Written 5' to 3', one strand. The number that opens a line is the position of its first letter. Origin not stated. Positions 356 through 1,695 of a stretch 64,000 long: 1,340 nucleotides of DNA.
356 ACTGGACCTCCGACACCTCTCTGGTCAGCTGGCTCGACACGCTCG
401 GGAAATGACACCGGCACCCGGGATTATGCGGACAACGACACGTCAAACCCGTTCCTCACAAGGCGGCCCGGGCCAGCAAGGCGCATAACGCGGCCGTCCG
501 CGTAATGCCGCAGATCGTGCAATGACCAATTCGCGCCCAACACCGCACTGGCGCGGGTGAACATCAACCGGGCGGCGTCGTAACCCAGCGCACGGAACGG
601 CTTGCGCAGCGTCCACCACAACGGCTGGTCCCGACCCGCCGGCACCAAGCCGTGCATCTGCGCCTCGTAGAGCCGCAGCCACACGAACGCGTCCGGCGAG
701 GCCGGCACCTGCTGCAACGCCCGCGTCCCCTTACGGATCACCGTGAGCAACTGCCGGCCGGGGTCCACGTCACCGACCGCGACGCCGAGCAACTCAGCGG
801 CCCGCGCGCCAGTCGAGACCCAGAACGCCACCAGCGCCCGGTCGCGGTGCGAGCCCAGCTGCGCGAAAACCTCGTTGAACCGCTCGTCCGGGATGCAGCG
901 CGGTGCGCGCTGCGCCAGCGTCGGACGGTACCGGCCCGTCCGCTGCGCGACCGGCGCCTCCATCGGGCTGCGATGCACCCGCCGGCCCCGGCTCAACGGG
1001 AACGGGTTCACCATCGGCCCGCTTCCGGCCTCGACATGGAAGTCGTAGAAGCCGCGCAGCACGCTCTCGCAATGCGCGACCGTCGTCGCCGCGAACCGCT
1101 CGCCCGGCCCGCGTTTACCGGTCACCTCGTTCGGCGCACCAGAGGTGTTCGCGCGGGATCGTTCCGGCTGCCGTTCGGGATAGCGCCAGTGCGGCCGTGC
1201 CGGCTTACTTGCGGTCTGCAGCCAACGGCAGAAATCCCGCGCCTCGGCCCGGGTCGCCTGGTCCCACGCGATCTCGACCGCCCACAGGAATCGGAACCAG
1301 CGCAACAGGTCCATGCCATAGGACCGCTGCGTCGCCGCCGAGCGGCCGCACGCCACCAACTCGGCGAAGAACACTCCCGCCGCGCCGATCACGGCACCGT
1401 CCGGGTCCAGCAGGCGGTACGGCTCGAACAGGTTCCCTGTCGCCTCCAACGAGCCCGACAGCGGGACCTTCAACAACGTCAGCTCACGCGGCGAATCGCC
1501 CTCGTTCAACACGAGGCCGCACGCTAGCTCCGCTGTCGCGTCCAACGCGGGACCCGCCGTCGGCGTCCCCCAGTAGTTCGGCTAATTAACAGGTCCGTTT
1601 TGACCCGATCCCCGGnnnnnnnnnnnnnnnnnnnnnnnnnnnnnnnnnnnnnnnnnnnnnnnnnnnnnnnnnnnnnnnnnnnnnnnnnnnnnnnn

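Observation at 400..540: RIT-1 sits at the same 14-nt sequence, encoding the catalytic HDLRH box, in two unrelated tyrosine-recombinase genes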

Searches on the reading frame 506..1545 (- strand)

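Call 15: search_protein_families(library=pfam, proteins=[window:506-1545:-])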
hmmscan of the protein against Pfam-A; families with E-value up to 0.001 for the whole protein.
window:506-1545:- (346 aa): 2 families
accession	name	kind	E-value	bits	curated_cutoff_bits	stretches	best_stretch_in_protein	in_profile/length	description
PF02899.23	Phage_int_SAM_1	-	5.1e-08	33.5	22.3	1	60-114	5-60/83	Phage integrase, N-terminal SAM-like domain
PF00589.27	Phage_integrase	-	0.0002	21.6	27.1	1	231-346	20-133/172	Phage integrase family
